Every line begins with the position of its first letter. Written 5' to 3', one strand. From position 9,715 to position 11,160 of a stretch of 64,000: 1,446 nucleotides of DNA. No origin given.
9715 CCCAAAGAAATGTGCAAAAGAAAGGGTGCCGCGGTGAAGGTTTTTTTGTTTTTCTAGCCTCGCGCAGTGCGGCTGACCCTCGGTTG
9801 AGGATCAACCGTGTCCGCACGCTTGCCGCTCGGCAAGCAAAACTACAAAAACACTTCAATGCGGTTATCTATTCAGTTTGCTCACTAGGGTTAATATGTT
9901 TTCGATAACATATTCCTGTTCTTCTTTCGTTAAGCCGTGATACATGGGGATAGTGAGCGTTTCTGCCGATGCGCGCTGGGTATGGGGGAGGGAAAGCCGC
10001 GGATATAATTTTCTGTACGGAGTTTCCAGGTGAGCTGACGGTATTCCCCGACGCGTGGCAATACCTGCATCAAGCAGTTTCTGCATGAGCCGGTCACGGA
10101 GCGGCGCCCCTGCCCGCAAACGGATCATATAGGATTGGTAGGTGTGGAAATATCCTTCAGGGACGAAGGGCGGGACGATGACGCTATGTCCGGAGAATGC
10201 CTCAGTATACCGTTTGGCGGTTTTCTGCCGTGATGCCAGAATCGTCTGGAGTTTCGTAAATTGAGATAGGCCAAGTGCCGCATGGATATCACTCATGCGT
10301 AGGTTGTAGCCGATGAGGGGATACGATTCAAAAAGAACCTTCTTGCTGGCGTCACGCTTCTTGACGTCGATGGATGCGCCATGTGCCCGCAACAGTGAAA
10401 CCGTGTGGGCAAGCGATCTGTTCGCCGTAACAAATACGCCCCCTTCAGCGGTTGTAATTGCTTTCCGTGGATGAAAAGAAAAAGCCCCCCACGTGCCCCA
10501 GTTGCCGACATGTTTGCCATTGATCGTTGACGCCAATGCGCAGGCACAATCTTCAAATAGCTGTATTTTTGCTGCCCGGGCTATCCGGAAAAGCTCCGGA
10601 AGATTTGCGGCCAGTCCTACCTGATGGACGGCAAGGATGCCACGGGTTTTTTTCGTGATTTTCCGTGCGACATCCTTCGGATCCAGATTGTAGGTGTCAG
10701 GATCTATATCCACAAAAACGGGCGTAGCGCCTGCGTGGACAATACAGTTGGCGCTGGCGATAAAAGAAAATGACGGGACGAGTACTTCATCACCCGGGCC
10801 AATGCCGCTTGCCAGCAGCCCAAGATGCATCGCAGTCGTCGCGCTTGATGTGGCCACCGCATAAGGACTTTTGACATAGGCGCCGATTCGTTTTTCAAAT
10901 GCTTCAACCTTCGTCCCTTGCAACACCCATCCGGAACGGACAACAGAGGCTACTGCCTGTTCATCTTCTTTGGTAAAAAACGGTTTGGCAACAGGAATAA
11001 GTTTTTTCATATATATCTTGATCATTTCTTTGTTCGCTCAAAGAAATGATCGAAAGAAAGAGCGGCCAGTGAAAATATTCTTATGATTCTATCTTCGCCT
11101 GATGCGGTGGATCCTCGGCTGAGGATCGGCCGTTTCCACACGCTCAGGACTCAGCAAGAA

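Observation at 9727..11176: Duplicated ~130-bp intergenic element (9727..9865 and 11052..11176) with conserved GATCCTC-GGYT-GAGGATC palindrome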

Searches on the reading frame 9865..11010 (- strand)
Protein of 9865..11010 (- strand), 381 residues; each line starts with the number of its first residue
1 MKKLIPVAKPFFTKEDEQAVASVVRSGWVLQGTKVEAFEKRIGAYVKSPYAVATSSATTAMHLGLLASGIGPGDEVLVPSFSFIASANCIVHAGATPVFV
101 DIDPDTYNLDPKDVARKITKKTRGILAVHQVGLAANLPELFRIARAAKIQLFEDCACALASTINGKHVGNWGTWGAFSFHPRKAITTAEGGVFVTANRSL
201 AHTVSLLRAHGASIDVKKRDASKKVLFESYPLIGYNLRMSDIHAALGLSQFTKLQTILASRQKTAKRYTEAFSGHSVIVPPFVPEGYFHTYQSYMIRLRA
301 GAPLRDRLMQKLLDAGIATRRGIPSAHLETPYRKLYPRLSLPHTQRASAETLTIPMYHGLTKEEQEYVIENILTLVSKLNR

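Call 12: search_protein_families(library=pfam, proteins=[window:9868-11010:-])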
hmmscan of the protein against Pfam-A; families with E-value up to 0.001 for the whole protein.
window:9868-11010:- (381 aa): 2 families
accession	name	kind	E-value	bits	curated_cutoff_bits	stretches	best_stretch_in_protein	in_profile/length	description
PF01041.23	DegT_DnrJ_EryC1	-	5.1e-108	361.9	19.8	1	13-372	4-359/360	DegT/DnrJ/EryC1/StrS aminotransferase family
PF00155.27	Aminotran_1_2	-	4.3e-07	29.9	19.7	1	36-127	45-152/361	Aminotransferase class I and II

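Call 19: find_encoding_contigs(protein=window:9865-11010:-, flank=10000, max_places=6)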
Protein window:9865-11010:- (381 aa): no gene with exactly this product is on record in the collection.
